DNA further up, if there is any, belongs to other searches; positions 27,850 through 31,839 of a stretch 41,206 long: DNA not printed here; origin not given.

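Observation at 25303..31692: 2129-aa virion protein with polyvalent-effector architecture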

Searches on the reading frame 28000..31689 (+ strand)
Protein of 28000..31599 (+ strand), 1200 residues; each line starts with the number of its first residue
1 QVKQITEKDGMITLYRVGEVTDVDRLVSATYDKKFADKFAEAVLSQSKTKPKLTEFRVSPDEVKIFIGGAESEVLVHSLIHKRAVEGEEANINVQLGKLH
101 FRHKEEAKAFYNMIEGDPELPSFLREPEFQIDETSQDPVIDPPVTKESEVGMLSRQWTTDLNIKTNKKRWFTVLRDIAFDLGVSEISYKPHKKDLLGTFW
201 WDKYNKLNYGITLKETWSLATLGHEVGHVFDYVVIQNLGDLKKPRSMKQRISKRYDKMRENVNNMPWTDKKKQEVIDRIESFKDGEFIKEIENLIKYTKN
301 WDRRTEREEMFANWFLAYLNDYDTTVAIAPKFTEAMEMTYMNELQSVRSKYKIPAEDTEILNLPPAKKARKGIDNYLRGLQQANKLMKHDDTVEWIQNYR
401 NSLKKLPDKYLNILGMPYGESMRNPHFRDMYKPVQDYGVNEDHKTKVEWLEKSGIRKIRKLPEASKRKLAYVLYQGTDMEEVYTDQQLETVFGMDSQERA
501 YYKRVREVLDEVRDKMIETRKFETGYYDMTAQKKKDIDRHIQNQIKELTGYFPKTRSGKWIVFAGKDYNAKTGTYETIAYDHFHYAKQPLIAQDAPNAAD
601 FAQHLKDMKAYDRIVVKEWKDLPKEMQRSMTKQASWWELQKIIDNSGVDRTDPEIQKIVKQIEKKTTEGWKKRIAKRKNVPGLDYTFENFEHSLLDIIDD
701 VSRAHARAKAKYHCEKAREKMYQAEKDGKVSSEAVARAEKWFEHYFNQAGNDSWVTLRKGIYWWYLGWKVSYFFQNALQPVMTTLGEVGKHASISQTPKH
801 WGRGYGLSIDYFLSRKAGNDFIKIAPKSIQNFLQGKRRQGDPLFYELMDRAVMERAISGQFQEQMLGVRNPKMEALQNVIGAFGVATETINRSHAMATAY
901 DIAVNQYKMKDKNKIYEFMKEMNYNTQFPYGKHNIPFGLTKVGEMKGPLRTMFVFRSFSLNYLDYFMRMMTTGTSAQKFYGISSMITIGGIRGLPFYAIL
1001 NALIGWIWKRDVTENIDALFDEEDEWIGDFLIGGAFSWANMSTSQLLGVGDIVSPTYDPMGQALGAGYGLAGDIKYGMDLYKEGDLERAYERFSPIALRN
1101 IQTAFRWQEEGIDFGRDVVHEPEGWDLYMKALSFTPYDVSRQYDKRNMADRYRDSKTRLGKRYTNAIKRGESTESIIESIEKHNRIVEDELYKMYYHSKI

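Call 31: search_protein_representatives(protein=window:28000-31599:+)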
Query: 1200 residues. Proteins with E-value up to 0.001 (for the whole library): 512; up to 1e-10: 99; up to 1e-30: 43. The best 150 are listed.
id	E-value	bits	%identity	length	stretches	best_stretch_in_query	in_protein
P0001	0.0e+00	2780.6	100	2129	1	1-1200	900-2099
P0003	9.9e-225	765.5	38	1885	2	117-973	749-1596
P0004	9.9e-141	487.3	33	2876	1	106-1195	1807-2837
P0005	9.3e-137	474.2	32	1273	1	118-1175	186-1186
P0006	2.4e-111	390.0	32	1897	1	204-1196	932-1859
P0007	1.7e-100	354.1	30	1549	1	132-1163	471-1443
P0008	2.1e-98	347.1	30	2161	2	272-1193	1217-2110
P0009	8.6e-92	325.2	30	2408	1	210-1191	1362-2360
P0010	3.1e-71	257.2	27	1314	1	211-1191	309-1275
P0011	5.8e-68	246.3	30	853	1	413-1190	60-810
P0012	1.4e-67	245.0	30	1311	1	411-1184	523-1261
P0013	1.2e-66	242.0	27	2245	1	175-1155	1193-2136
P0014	1.4e-65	238.4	28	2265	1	151-1158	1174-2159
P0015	7.7e-64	232.7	29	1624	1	414-1171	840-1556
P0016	7.2e-62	226.1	26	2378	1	215-1165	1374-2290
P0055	1.4e-21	92.6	60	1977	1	1-93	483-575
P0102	2.1e-10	55.7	52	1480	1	7-90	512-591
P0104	3.0e-10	55.2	53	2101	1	7-84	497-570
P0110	4.9e-10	54.5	26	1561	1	646-1186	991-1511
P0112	5.7e-10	54.2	42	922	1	8-96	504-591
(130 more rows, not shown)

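Call 34: search_protein_families(library=ncbifam, proteins=[P0004, P0011], max_evalue=0.1)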
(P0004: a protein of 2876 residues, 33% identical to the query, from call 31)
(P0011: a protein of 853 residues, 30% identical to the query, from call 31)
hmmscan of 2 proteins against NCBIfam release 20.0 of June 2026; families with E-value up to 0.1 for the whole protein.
P0004 (2876 aa): 1 family
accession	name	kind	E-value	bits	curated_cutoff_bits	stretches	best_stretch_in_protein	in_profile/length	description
NF032893.0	tail-700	domain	5.8e-46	157.2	100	1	2226-2847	1-662/681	PLxRFG domain-containing protein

P0011 (853 aa): 1 family
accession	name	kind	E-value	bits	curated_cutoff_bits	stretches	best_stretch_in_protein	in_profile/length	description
NF032893.0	tail-700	domain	2.4e-37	128.8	100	1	290-816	100-653/681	PLxRFG domain-containing protein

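Call 41: find_homologous_proteins(query=A1, max_evalue=0.00001)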
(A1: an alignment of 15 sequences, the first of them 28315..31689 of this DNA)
Query A1 (15 sequences) (1125 aa, profile of the alignment): 3 proteins with E <= 0.00001 among 6377 candidates.
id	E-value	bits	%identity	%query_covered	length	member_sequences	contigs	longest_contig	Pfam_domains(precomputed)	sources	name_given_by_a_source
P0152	1.1e-33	134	21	57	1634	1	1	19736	-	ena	-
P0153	1.5e-30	124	28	10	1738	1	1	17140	-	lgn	-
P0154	1.0e-21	95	23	26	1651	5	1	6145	-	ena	-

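Call 43: search_protein_families(library=pfam, proteins=[P0055, P0102, P0104, P0112, P0005, P0003], max_evalue=0.01)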
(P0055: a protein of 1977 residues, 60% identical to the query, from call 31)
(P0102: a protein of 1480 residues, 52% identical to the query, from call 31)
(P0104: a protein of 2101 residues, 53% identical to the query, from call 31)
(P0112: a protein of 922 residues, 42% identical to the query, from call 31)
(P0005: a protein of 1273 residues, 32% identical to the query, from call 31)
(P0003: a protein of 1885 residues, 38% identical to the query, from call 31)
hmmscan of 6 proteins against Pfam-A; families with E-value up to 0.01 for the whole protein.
P0055 (1977 aa): 2 families
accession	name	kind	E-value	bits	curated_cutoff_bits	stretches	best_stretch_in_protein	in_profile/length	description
PF18760.7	ART-PolyVal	-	5.3e-21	76.3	31.2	2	990-1164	9-132/140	ADP-Ribosyltransferase in polyvalent proteins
PF13151.12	DUF3990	-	0.003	17.7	32.2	0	991-1032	4-44/152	Protein of unknown function (DUF3990)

P0102 (1480 aa): 0 families

P0104 (2101 aa): 0 families

P0112 (922 aa): 0 families

P0005 (1273 aa): 0 families

P0003 (1885 aa): 2 families
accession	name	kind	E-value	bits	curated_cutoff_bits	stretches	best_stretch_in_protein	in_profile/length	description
PF18760.7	ART-PolyVal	-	1e-07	33.3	31.2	1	540-715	9-131/140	ADP-Ribosyltransferase in polyvalent proteins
PF00226.36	DnaJ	-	0.0059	17.1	27.8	0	239-280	12-54/63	DnaJ domain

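Call 58: predict_structure(alignment_id=A1)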
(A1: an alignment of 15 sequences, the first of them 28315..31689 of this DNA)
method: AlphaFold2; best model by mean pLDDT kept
length: 1125 residues; sequences in the alignment: 15
mean_pLDDT: 70.0   pTM: 0.62
mean pLDDT of the five models: 70.0, 69.8, 64.4, 63.1, 61.9
residues with pLDDT >= 90: 70; 70-90: 548; 50-70: 335; < 50: 172
segments of 3 or more residues with pLDDT < 50: 1-58, 86-91, 97-102, 108-111, 138-144, 256-265, 267-301, 467-482, 562-577
pLDDT, mean of each block of 10 residues (from residue 1): 37 38 35 35 40 43 64 65 50 48 50 59 66 50 52 66 74 61 64 56 67 73 70 72 67 48 48 46 46 47 58 83 88 85 85 84 82 74 86 89 85 82 84 74 56 62 52 44 57 68 66 71 55 59 68 66 40 47 77 81 90 88 78 81 64 82 81 85 89 91 83 54 57 77 88 78 65 79 88 95 93 92 81 62 72 77 81 85 77 63 63 71 80 78 51 59 77 87 86 88 81 75 87 77 76 88 88 86 73 70 81 89 84
secondary structure, 60 per line:
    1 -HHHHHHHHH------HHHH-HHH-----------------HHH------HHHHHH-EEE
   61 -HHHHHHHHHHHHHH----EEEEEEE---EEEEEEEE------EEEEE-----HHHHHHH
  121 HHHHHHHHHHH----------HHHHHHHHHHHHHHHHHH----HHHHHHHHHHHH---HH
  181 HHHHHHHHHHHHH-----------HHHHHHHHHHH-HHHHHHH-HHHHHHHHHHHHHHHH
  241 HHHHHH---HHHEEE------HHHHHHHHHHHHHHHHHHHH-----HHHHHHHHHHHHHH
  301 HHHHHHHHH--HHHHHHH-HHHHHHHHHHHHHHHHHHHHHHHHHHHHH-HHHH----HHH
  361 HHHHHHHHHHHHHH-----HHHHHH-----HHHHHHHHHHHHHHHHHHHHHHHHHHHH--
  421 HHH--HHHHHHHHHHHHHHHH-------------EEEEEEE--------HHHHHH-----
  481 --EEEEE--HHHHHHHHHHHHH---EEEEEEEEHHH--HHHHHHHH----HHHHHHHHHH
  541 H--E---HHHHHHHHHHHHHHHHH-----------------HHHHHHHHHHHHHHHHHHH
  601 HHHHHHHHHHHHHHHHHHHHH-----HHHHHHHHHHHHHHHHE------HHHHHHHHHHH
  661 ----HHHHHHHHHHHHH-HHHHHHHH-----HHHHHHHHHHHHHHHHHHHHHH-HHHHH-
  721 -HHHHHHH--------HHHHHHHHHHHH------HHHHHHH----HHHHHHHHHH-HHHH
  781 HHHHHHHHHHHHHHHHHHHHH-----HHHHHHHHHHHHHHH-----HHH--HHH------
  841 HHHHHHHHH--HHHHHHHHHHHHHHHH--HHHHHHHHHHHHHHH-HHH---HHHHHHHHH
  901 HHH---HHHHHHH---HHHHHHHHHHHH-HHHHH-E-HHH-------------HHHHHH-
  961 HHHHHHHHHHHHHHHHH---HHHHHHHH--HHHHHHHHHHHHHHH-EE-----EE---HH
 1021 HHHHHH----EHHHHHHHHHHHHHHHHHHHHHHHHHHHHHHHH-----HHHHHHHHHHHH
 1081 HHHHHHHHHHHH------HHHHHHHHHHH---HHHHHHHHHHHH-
elements in order (helices of 4 or more, strands of 3 or more residues): H2-10 H17-20 H51-56 E58-60 H62-75 E80-86 E90-97 E104-108 H114-131 H142-159 H164-175 H179-193 H205-215 H217-223 H225-246 E253-255 H262-281 H287-309 H312-318 H320-348 H350-353 H358-374 H380-385 H391-418 H426-441 E455-461 H470-475 E483-487 H490-502 E506-513 H519-526 H531-541 H548-564 H582-621 H627-642 H650-660 H665-677 H679-686 H692-713 H715-719 H722-728 H737-748 H755-761 H766-775 H777-801 H807-821 H841-849 H852-867 H870-884 H892-903 H907-913 H917-928 H930-934 H954-959 H961-977 H981-988 H991-1005 H1019-1026 H1032-1063 H1069-1092 H1099-1109 H1113-1124

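Call 61: fold_search(model_id=the predicted structure, library=pdb)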
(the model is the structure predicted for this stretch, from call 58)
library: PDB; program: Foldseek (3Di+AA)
matches with E <= 10: 64; with E <= 0.001: 0
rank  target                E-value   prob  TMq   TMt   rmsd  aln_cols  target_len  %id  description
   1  9krm                  7.1e-01  0.04  0.07  0.07  39.1       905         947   12  Cryo-EM structure of human ABCC4 (MTX-bound) (released 2025-09-24)
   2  5m87                  1.0e+00  0.04  0.06  0.10  28.8       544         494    8  Crystal structure of Eremococcus coleocola manganese transporter (released 2017-01-11)
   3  7pks_h                1.2e+00  0.03  0.07  0.08  35.2      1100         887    9  Structural basis of Integrator-mediated transcription regulation (released 2021-12-08)
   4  5m8k                  1.5e+00  0.03  0.05  0.09  27.6       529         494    8  Crystal structure of Eremococcus coleocola manganese transporter mutant E129Q (released 2017-01-11)
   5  5cfy_A                2.2e+00  0.04  0.06  0.11  24.1       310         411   15  CRYSTAL STRUCTURE OF GLTPH R397A IN COMPLEX WITH NA+ AND L-ASP (released 2016-04-20)
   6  9qtq_M                2.4e+00  0.08  0.08  0.19  17.5       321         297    9  Structure of the energy converting methyltransferase (Mtr) of Methanosarcina mazei in complex with a novel protein bin (released 2025-12-24)
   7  7zk4                  2.4e+00  0.02  0.06  0.06  31.7       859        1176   10  The ABCB1 L335C mutant (mABCB1) in the outward facing state (released 2023-04-26)
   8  7zka                  2.4e+00  0.02  0.06  0.06  31.5       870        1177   10  ABCB1 V978C mutant (mABCB1) in the outward facing state bound to AAC (released 2023-04-26)
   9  5m8j                  2.5e+00  0.03  0.06  0.10  28.7       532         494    7  Crystal structure of Eremococcus coleocola manganese transporter mutant H236A (released 2017-01-11)
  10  7xve_A                2.5e+00  0.02  0.07  0.06  38.4       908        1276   10  Human Nav1.7 mutant class-I (released 2022-08-10)
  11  8i5b_A                2.5e+00  0.02  0.07  0.06  36.9      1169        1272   11  Structure of human Nav1.7 in complex with bupivacaine (released 2023-06-14)
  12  6d9w_A                2.8e+00  0.04  0.06  0.12  17.5       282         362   13  Crystal structure of Deinococcus radiodurans MntH, an Nramp-family transition metal transporter, in the inward-open ap (released 2019-02-13)
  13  9lm7_B                2.9e+00  0.04  0.07  0.13  23.5       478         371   10  Crystal structrue of bvFP-Pr1-88.4 (released 2026-01-28)
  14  6x01_A                3.0e+00  0.03  0.06  0.12  24.6       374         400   14  Crystal structure of the GltPh V216C-A391C mutant cross-linked in outward-facing state (released 2021-02-17)
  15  7um4_A                3.1e+00  0.03  0.06  0.15  23.2       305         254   12  Crystal structure of inactive 5-HT5AR in complex with AS2674723 (released 2022-07-20)
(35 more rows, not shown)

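Call 65: fold_search(model_id=the predicted structure, library=viral)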
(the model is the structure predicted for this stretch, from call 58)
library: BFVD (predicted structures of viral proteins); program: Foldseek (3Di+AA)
matches with E <= 10: 223; with E <= 0.001: 65
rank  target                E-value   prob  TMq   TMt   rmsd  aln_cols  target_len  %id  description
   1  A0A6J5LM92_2          1.1e-21  1.00  0.46  0.40  24.1      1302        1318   14  Uncharacterized protein [uncultured Caudovirales phage]
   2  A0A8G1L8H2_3          3.1e-21  1.00  0.46  0.41  14.8      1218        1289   15  (no name in the UniProt tables at hand)
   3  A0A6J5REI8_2          9.3e-21  1.00  0.46  0.39  32.0      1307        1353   14  Uncharacterized protein [uncultured Caudovirales phage]
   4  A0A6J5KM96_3          2.6e-20  1.00  0.46  0.37  21.6      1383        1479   15  AdoMet_MTases domain containing protein [uncultured Caudovirales phage]
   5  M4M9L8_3              6.7e-20  1.00  0.44  0.48  19.3      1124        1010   15  (no name in the UniProt tables at hand)
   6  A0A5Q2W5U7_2          8.0e-19  1.00  0.44  0.50  11.5       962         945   16  (no name in the UniProt tables at hand)
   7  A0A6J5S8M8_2          6.0e-17  1.00  0.48  0.47  19.8      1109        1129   14  Large polyvalent protein-associated domain-containing protein [uncultured Caudovirales phage]
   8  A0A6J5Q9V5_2          6.0e-17  1.00  0.47  0.44  16.5      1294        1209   13  Large polyvalent protein-associated domain-containing protein [uncultured Caudovirales phage]
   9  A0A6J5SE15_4          4.4e-16  1.00  0.33  0.27  33.5      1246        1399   14  Helicase/UvrB, N-terminal [uncultured Caudovirales phage]
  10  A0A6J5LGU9            1.0e-15  1.00  0.40  0.32  32.4      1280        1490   12  Large polyvalent protein associated domain-containing protein [uncultured Caudovirales phage]
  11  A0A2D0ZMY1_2          1.2e-15  1.00  0.39  0.47  11.3       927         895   15  (no name in the UniProt tables at hand)
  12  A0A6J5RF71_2          4.6e-15  1.00  0.40  0.40  21.6      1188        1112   13  Large polyvalent protein associated domain-containing protein [uncultured Caudovirales phage]
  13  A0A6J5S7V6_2          1.4e-14  1.00  0.39  0.36  14.0       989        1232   14  Large polyvalent protein associated domain-containing protein [uncultured Caudovirales phage]
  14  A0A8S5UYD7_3          1.0e-13  1.00  0.42  0.35  24.4      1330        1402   13  Chromatin remodeling complex ATPase [Phage sp. ctKtV17]
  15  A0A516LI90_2          1.3e-13  1.00  0.44  0.37  22.0      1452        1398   11  (no name in the UniProt tables at hand)
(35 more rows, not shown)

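Call 85: find_encoding_contigs(protein=P0003, flank=10000, max_places=3)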
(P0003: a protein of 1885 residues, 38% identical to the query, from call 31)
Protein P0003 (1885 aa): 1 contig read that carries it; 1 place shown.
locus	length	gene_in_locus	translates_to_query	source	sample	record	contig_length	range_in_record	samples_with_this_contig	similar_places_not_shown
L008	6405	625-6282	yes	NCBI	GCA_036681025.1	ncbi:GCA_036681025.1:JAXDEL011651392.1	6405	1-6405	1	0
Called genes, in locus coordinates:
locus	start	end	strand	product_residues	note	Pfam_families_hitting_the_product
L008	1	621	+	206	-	?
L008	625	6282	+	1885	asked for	PF18760:ART-PolyVal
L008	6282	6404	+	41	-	?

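Call 86: find_encoding_contigs(protein=P0004, flank=10000, max_places=3)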
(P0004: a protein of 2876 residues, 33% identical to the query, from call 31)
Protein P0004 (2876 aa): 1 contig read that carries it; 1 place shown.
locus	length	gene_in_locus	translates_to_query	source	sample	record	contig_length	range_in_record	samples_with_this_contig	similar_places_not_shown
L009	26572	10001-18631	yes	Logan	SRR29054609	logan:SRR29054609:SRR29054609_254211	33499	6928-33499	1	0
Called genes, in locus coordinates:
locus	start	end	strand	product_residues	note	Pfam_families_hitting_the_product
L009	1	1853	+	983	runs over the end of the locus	PF10102:DUF2341, PF13385:Laminin_G_3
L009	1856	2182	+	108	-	-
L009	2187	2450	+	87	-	-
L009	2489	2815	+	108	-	-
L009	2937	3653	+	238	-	-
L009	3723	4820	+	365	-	-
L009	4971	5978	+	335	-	-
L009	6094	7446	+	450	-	-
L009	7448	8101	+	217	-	-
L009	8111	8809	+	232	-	-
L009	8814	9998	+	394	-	-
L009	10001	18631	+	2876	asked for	-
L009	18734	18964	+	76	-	-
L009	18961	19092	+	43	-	-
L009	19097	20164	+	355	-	PF01471:PG_binding_1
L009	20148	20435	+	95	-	-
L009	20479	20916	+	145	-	-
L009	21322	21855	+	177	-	PF04545:Sigma70_r4 (weak), PF01844:HNH, PF14279:HNH_5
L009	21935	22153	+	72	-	-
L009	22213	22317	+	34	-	-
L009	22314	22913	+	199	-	-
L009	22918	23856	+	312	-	-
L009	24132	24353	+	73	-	-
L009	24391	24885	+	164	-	PF01844:HNH (weak)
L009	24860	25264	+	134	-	PF09643:YopX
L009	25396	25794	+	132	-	-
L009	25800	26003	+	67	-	-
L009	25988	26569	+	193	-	-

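Call 87: find_encoding_contigs(protein=P0055, flank=10000, max_places=3)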
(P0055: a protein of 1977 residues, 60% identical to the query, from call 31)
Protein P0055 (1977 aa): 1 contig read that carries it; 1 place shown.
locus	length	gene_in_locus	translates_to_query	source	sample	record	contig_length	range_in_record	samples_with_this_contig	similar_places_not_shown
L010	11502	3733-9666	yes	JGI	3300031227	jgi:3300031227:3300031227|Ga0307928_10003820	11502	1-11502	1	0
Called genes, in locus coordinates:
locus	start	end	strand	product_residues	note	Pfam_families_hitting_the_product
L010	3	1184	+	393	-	?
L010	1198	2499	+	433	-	-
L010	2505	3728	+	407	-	PF01476:LysM (weak)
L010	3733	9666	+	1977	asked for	PF18760:ART-PolyVal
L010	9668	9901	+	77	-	-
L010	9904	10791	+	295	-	PF08239:SH3_3 (faint)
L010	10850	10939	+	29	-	-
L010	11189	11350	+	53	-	-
